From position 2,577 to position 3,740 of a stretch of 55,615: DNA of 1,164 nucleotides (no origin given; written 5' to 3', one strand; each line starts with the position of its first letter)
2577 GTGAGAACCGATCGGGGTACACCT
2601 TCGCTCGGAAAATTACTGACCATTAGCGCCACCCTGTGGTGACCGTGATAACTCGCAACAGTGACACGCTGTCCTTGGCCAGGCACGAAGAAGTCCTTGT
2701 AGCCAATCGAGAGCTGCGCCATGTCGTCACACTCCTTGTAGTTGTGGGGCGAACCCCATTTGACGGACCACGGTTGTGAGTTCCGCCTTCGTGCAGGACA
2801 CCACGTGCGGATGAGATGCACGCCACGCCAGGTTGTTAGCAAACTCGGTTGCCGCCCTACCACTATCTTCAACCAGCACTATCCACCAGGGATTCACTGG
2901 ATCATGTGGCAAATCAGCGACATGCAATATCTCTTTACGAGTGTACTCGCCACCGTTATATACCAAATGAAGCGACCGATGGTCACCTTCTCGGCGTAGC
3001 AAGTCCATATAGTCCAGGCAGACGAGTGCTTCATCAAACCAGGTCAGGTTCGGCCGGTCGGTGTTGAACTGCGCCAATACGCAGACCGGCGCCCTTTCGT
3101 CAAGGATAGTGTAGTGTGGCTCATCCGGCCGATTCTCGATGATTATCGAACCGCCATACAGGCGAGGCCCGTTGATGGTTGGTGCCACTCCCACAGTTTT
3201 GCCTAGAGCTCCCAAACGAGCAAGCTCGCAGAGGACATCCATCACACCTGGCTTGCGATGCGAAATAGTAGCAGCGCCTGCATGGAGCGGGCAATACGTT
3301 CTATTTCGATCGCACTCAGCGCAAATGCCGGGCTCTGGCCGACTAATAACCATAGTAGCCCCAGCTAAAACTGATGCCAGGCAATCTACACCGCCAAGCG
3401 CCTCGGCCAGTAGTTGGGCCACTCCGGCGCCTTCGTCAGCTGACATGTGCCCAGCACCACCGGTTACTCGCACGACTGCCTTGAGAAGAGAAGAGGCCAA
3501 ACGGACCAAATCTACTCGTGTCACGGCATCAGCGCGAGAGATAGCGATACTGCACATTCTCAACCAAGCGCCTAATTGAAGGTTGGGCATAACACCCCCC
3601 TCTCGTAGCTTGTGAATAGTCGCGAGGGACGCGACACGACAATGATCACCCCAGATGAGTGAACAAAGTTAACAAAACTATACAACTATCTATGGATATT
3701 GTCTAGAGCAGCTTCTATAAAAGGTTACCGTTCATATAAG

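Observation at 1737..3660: Tandem TRPM-like SLOG (LSDAT) domain proteins as a self-contained high-GC operon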

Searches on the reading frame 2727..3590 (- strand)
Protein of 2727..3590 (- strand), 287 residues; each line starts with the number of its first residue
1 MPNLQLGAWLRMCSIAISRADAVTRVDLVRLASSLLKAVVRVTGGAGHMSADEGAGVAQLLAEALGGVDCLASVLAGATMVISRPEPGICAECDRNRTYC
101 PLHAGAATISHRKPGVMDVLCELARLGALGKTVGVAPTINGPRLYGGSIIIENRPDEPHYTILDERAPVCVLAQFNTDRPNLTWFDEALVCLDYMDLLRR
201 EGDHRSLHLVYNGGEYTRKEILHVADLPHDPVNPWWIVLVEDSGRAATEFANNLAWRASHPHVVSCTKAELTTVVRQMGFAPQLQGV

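Call 4: search_protein_families(library=pfam, proteins=[window:2727-3590:-], max_evalue=1)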
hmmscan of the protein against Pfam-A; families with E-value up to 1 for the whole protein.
window:2727-3590:- (287 aa): 1 family
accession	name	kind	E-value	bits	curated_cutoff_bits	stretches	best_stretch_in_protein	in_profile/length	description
PF18171.6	LSDAT_prok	-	2.3e-05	24.2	25.4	1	180-267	101-179/195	SLOG in TRPM, prokaryote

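Call 5: search_protein_families(library=padloc, proteins=[window:2727-3590:-], max_evalue=1)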
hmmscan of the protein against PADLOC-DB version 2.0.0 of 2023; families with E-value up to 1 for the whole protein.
window:2727-3590:- (287 aa): 0 families

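Call 6: search_protein_families(library=ncbifam, proteins=[window:2727-3590:-], max_evalue=1)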
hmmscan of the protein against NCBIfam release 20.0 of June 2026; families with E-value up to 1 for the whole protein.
window:2727-3590:- (287 aa): 0 families

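Call 9: find_homologous_proteins(query=window:2727-3590:-)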
Query window:2727-3590:- (287 aa): 29 proteins with E <= 0.001 among 5382 candidates.
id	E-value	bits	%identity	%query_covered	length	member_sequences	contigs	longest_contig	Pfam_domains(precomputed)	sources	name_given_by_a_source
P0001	1.4e-192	656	100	100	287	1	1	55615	PF18171.7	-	-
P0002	7.1e-150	516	80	99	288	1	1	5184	PF18171.7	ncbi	-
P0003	4.4e-109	382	62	98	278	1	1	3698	-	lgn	-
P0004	5.4e-106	372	62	98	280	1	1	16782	-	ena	-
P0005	1.5e-104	368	61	98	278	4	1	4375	PF18171.7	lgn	-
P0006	1.6e-104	368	61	97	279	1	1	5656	-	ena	-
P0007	5.8e-92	326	56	98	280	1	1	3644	PF18171.7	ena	-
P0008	4.8e-90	320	55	96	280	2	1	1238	PF18171.7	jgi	jgi:hypothetical protein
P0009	8.3e-90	319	60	86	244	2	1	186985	-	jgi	-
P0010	2.1e-88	315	55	96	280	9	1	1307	PF18171.7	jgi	jgi:hypothetical protein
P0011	3.0e-88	314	55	96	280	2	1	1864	PF18171.7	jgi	jgi:hypothetical protein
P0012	3.8e-88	314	55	96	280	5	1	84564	PF18171.7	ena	-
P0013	4.3e-88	314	54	98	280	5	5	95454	PF18171.7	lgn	-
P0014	6.9e-88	313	54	98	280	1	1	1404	PF18171.7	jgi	-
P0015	1.8e-87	312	53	97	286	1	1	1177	PF18171.7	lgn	-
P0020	8.3e-85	303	50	97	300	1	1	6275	-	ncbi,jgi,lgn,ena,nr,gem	ncbi:MAG TPA: hypothetical protein VNG90_02390 [Candidatus Acidoferrum sp.]|nr:hypothetical protein 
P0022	4.9e-84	300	53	98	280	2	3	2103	PF18171.7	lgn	-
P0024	2.5e-82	295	52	97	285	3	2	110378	-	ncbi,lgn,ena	-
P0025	3.1e-82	294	53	95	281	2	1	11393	PF18171.7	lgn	-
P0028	1.9e-56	210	57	58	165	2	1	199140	PF18171.7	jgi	jgi:hypothetical protein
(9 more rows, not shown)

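Call 14: find_encoding_contigs(protein=P0012, flank=8000, max_places=2)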
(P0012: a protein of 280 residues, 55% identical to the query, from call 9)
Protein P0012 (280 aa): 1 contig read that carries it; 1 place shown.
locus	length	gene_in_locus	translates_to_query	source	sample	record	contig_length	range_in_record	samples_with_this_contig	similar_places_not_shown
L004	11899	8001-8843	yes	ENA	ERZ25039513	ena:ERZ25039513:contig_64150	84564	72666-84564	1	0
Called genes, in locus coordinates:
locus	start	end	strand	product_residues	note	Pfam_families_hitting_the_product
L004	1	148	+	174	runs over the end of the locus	-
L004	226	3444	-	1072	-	PF00133:tRNA-synt_1, PF09334:tRNA-synt_1g, PF13603:tRNA-synt_1_2, PF00293:NUDIX, PF00133:tRNA-synt_1, PF08264:Anticodon_1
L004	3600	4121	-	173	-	-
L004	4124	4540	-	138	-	-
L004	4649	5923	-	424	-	PF08245:Mur_ligase_M, PF02875:Mur_ligase_C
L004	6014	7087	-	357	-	-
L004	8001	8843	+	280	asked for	PF18171:LSDAT_prok (faint)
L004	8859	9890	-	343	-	-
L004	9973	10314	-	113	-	PF00583:Acetyltransf_1, PF13673:Acetyltransf_10, PF13508:Acetyltransf_7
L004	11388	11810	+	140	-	PF11890:DUF3410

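Call 15: find_encoding_contigs(protein=P0024, flank=8000, max_places=2)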
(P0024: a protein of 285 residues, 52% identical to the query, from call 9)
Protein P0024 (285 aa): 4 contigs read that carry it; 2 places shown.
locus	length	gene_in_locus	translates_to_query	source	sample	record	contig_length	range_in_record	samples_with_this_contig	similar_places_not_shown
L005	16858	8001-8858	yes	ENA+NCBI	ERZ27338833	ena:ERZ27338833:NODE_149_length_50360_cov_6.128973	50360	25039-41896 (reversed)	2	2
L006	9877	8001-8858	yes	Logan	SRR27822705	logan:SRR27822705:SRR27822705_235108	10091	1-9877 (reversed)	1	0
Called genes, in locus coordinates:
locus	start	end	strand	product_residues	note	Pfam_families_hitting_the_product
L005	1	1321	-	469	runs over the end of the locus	-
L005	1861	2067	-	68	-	-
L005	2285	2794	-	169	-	PF05523:FdtA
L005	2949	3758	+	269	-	PF02517:Rce1-like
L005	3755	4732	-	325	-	PF00561:Abhydrolase_1, PF12697:Abhydrolase_6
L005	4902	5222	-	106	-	-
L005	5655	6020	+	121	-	-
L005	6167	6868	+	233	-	-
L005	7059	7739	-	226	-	PF00574:CLP_protease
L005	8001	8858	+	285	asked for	-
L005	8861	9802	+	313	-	-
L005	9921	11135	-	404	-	PF00561:Abhydrolase_1 (faint)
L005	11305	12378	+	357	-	PF10211:Ax_dynein_light (weak)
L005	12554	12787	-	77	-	-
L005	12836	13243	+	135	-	-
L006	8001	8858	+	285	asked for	-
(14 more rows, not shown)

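Call 26: find_related_loci(query=A1, collection=genome_contigs, flank=8000)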
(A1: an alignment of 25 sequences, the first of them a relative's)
Query A1 (287 aa) in genome_contigs; peptide patterns used: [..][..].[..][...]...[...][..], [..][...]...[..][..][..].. (x = any residue, [..] = any of these).
65 stretches matched a pattern; 4 encode a relative of the query (tblastn E <= 1e-3); 4 distinct loci.
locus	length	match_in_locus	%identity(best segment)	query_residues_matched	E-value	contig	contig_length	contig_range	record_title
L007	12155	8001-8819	55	7-282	4e-93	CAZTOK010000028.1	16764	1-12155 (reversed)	MAG TPA_asm: uncultured Candidatus Saccharibacteria bacterium isolate SRP200132_co1_475 genome assembly, contig: NODE_59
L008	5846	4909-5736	50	7-285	2e-89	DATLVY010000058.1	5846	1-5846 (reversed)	MAG TPA_asm: Candidatus Acidoferrum sp. isolate SMAG_U13204 k141_282778, whole genome shotgun sequence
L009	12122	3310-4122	54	7-282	3e-89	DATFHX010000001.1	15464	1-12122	MAG TPA_asm: Candidatus Saccharimonadales bacterium isolate SMAG_U8700 k141_1414509, whole genome shotgun sequence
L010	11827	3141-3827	26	21-270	5e-17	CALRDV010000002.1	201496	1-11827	MAG: Patescibacteria group bacterium isolate MsH-01oct19-133 genome assembly, contig: MsH-01oct19-C59, whole genome shot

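Call 31: predict_structure(alignment_id=A1)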
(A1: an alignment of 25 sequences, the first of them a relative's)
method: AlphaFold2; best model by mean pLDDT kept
length: 287 residues; sequences in the alignment: 25
mean_pLDDT: 86.4   pTM: 0.86
mean pLDDT of the five models: 86.4, 85.3, 84.8, 83.4, 81.2
residues with pLDDT >= 90: 179; 70-90: 71; 50-70: 15; < 50: 22
segments of 3 or more residues with pLDDT < 50: 1-21
pLDDT, mean of each block of 10 residues (from residue 1): 39 42 69 91 90 93 97 94 94 93 89 92 92 85 81 91 84 64 87 92 96 95 94 95 97 98 98 98 76
secondary structure, 60 per line:
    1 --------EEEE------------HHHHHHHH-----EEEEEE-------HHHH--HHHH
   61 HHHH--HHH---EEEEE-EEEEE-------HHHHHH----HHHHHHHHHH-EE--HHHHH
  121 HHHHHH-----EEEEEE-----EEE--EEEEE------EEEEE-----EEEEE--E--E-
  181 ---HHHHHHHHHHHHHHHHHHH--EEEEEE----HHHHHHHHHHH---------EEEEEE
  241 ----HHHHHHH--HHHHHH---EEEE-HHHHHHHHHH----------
elements in order: E9-12 H25-32 E38-43 H51-54 H57-64 E73-77 E79-83 H91-96 H101-110 H116-126 E132-137 E143-145 E148-152 E159-163 E169-173 H184-202 E205-210 H215-225 E235-240 H245-251 H254-259 E263-266 H268-277

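Call 35: fold_search(model_id=the predicted structure, library=pdb)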
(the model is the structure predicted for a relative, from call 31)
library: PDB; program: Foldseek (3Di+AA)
matches with E <= 10: 566; with E <= 0.001: 55
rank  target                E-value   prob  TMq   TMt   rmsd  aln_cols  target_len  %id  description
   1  8sr8_A                1.6e-06  1.00  0.40  0.10  12.5       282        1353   18  Cryo-EM structure of TRPM2 chanzyme in the presence of EDTA (apo state) (released 2024-05-08)
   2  9qhn_A                1.6e-06  1.00  0.39  0.13  10.6       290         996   14  Cryo-EM structure of mouse TRPM3 alpha 2 in APO state (released 2026-02-11)
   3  8srh_A                2.3e-06  1.00  0.48  0.12   7.1       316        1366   16  Cryo-EM structure of TRPM2 chanzyme (E1114A) in the presence of Magnesium and ADP-ribose, open state (released 2024-05-15)
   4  8srg_A                3.4e-06  1.00  0.43  0.11   8.7       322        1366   15  Cryo-EM structure of TRPM2 chanzyme in the presence of Magnesium, Adenosine monophosphate, and Ribose-5-phosphate (released 2024-05-15)
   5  8sib                  3.6e-06  1.00  0.39  0.26   8.5       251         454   17  Cryo-EM structure of TRPM7 MHR1-3 domain (released 2023-05-17)
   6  6d73_B                4.9e-06  1.00  0.46  0.12   7.6       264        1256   17  Cryo-EM structure of the zebrafish TRPM2 channel in the presence of Ca2+ (released 2019-05-15)
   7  8sri_A                6.7e-06  1.00  0.40  0.10   7.9       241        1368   18  Cryo-EM structure of TRPM2 chanzyme (E1114A) in the presence of Magnesium and ADP-ribose, closed state (released 2024-05-15)
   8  8sra_A                6.7e-06  1.00  0.41  0.10  11.8       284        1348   16  Cryo-EM structure of TRPM2 chanzyme in the presence of Calcium (released 2024-05-08)
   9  8srj_A                8.1e-06  1.00  0.49  0.15   6.7       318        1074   15  Cryo-EM structure of TRPM2 chanzyme (without NUDT9-H domain) in the presence of EDTA, apo state (released 2024-05-15)
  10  8src_A                1.1e-05  1.00  0.42  0.10  10.5       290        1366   15  Cryo-EM structure of TRPM2 chanzyme in the presence of Calcium and ADP-ribose (released 2024-05-08)
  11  8srb_A                1.4e-05  1.00  0.42  0.11   8.9       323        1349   15  Cryo-EM structure of TRPM2 chanzyme in the presence of EDTA and ADP-ribose (released 2024-05-08)
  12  8sr9_A                1.5e-05  1.00  0.41  0.10  12.2       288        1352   17  Cryo-EM structure of TRPM2 chanzyme in the presence of Magnesium (released 2024-05-08)
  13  9o80_B                1.7e-05  1.00  0.34  0.11  11.7       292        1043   11  Cryo-EM structure of apo rabbit TRPM3 having 3 resting and 1 activated subunits at 37 degrees Celsius (released 2025-12-17)
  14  8sre_A                1.8e-05  1.00  0.44  0.11   8.7       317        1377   14  Cryo-EM structure of TRPM2 chanzyme in the presence of Magnesium and ADP-ribose, closed state (released 2024-05-15)
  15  6pkx_B                1.9e-05  1.00  0.45  0.12   5.7       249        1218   17  Cryo-EM structure of the zebrafish TRPM2 channel in the presence of ADPR and Ca2+ (released 2019-08-28)
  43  5wq3_A                2.2e-04  1.00  0.44  0.59   4.4       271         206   13  Crystal structure of type-II LOG from Corynebacterium glutamicum (released 2017-04-12)
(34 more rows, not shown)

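Call 37: search_protein_representatives(alignment_id=A1)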
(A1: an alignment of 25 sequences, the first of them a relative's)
Query: 25 sequences, 281 profile positions. Proteins with E-value up to 0.001 (for the whole library): 95; up to 1e-10: 64; up to 1e-30: 6. The best 95 are listed.
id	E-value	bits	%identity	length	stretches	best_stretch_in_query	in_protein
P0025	2.3e-121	421.0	-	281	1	3-276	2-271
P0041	2.8e-80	286.2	-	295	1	20-279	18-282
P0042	3.4e-71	256.4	-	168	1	116-280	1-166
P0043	1.4e-47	178.9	-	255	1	8-278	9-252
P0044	1.1e-38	149.7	-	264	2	112-280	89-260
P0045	2.4e-38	148.6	-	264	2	114-280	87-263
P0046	1.9e-30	122.7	-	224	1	112-277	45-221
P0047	4.6e-30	121.4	-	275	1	111-277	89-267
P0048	2.0e-26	109.5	-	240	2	127-268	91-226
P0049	1.6e-25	106.5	-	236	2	111-274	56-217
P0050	1.3e-23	100.3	-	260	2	113-276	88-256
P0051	1.6e-23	100.0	-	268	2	113-267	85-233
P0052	1.8e-23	99.8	-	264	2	130-277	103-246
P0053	1.9e-23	99.7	-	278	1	36-273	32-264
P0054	8.8e-23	97.6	-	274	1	107-269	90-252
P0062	3.2e-19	85.9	-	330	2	182-263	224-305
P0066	8.0e-18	81.3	-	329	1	112-277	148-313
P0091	9.9e-13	64.6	-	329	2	131-278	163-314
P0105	1.5e-09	54.1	-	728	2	201-277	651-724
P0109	7.6e-09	51.8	-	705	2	182-280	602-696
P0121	5.3e-07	45.8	-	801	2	156-277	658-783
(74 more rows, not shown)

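Call 38: search_protein_families(library=pfam, proteins=[P0105, P0109, P0121, P0062, P0066, P0091, P0041, P0043, P0044, P0053], max_evalue=0.01)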
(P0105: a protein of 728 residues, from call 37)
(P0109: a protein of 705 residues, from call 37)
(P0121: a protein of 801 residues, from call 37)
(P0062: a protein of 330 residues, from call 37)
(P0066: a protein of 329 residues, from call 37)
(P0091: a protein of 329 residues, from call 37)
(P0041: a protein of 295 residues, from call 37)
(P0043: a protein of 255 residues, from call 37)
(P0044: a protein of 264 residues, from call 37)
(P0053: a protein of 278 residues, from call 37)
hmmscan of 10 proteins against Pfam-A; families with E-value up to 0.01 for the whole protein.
P0105 (728 aa): 1 family
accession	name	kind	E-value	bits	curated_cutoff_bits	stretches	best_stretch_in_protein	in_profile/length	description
PF18171.6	LSDAT_prok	-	2e-06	27.7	25.4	1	611-701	95-170/195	SLOG in TRPM, prokaryote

P0109 (705 aa): 1 family
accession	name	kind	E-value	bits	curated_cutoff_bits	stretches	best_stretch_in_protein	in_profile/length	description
PF18171.6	LSDAT_prok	-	0.0014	18.4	25.4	1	601-666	103-167/195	SLOG in TRPM, prokaryote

P0121 (801 aa): 1 family
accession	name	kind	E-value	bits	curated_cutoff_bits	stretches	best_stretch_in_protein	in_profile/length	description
PF18171.6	LSDAT_prok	-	0.0016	18.2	25.4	1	683-752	103-166/195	SLOG in TRPM, prokaryote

P0062 (330 aa): 0 families

P0066 (329 aa): 0 families

P0091 (329 aa): 0 families

P0041 (295 aa): 1 family
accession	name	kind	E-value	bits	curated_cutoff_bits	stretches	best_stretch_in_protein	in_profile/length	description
PF06527.16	TniQ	-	0.0086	17.2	27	0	73-103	92-122/142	TniQ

P0043 (255 aa): 1 family
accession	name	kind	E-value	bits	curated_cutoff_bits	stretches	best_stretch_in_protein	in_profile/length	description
PF18171.6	LSDAT_prok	-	1.8e-05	24.5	25.4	1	36-231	3-174/195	SLOG in TRPM, prokaryote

P0044 (264 aa): 1 family
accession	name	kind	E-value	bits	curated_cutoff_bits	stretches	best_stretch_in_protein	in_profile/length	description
PF18171.6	LSDAT_prok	-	0.007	16.1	25.4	0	40-229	5-164/195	SLOG in TRPM, prokaryote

P0053 (278 aa): 0 families

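Call 43: find_homologous_proteins(query=A3, max_evalue=0.00001)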
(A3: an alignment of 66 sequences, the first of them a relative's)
Query A3 (66 sequences) (287 aa, profile of the alignment): 35 proteins with E <= 0.00001 among 8000 candidates.
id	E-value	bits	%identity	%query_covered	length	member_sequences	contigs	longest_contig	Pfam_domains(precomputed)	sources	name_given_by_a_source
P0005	1.6e-61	226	61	98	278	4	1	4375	PF18171.7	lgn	-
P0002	2.7e-61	225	80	99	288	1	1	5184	PF18171.7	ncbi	-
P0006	3.5e-60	221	61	97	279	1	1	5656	-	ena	-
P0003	4.0e-60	221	62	98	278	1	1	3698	-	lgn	-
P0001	7.8e-60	220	100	100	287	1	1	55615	PF18171.7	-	-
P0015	3.1e-59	218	53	97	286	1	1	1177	PF18171.7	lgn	-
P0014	9.9e-59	216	54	98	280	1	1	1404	PF18171.7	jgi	-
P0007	1.8e-58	216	56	98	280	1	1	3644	PF18171.7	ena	-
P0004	2.4e-58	215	62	98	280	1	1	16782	-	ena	-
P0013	9.7e-58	213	54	98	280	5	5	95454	PF18171.7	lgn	-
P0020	1.6e-57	213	50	97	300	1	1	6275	-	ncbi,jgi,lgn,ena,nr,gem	ncbi:MAG TPA: hypothetical protein VNG90_02390 [Candidatus Acidoferrum sp.]|nr:hypothetical protein 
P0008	7.8e-57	210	55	96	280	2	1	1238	PF18171.7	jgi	jgi:hypothetical protein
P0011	8.5e-57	210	55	96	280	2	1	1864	PF18171.7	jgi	jgi:hypothetical protein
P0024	9.8e-57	210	52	97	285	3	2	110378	-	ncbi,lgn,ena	-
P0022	2.0e-56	209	53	98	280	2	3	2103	PF18171.7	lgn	-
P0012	2.0e-56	209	55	96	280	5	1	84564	PF18171.7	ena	-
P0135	2.1e-56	209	23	86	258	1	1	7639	PF18171.7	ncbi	-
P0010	9.4e-56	207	55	96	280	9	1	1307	PF18171.7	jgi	jgi:hypothetical protein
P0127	6.5e-55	204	23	95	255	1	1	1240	PF04055.28,PF18171.7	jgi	jgi:hypothetical protein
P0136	1.0e-53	200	23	75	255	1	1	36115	PF18171.7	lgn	-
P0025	2.7e-53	199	53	95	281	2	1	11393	PF18171.7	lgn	-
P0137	1.8e-52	196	24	75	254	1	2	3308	PF18171.7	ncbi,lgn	-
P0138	9.7e-52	194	24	75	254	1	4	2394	PF18171.7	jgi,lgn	jgi:hypothetical protein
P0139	3.6e-51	192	23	75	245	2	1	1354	PF18171.7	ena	-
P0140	6.2e-51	191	21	75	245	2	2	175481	PF18171.7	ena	-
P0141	1.3e-25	108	33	24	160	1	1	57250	PF18171.7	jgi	jgi:hypothetical protein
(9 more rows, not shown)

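Call 44: find_encoding_contigs(protein=P0140, flank=8000, max_places=2)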
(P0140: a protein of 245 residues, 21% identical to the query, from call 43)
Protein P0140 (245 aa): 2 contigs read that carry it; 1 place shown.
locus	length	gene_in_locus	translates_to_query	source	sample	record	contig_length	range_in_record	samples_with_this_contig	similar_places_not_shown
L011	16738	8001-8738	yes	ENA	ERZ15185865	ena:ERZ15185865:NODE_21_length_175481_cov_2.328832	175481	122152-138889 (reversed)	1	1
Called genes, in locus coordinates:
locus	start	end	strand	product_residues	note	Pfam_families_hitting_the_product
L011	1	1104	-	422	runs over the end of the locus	PF06626:DUF1152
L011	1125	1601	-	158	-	-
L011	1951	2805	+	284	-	PF13672:PP2C_2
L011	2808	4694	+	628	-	-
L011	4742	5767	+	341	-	-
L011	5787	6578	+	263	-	-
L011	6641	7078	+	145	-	-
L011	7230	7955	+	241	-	PF18171:LSDAT_prok (weak)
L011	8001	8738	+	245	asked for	PF18171:LSDAT_prok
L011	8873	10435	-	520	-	PF00171:Aldedh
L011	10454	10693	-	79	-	-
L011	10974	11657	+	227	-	PF04973:NMN_transporter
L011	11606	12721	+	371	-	PF13521:AAA_28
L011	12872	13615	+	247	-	PF00857:Isochorismatase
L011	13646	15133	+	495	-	-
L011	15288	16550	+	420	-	-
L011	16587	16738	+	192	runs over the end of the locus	-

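Call 45: find_encoding_contigs(protein=P0136, flank=8000, max_places=2)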
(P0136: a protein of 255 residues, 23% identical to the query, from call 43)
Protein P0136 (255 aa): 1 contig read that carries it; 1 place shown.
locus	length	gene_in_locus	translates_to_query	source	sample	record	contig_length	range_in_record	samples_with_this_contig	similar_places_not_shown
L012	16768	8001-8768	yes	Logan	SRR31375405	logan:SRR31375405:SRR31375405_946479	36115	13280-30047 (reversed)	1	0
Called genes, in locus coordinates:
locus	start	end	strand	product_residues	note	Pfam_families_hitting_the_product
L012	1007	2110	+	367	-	-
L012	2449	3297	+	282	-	PF13672:PP2C_2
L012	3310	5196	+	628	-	-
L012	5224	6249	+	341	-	-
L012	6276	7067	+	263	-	-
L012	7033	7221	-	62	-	-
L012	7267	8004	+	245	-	PF18171:LSDAT_prok (weak)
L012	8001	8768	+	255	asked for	PF18171:LSDAT_prok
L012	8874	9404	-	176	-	-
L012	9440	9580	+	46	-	-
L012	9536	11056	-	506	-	PF00171:Aldedh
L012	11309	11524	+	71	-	-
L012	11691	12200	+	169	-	-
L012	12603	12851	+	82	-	-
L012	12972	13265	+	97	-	-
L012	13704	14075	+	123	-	-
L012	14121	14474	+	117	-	-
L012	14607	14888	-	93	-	-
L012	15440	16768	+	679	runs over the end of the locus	PF04536:TPM_phosphatase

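Call 46: find_encoding_contigs(protein=P0135, flank=8000, max_places=2)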
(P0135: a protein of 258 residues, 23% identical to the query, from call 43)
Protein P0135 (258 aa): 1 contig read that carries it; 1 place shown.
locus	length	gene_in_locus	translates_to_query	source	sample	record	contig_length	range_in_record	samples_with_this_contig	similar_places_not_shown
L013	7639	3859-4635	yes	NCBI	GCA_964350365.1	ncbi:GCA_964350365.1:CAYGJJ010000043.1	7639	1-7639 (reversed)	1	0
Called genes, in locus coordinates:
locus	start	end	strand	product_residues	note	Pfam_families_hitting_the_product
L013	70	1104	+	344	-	-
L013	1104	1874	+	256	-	PF00005:ABC_tran, PF02463:SMC_N (faint)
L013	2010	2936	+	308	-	-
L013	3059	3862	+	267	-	PF18171:LSDAT_prok (weak)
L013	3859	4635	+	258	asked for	PF18171:LSDAT_prok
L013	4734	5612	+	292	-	-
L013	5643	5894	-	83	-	-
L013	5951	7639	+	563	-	?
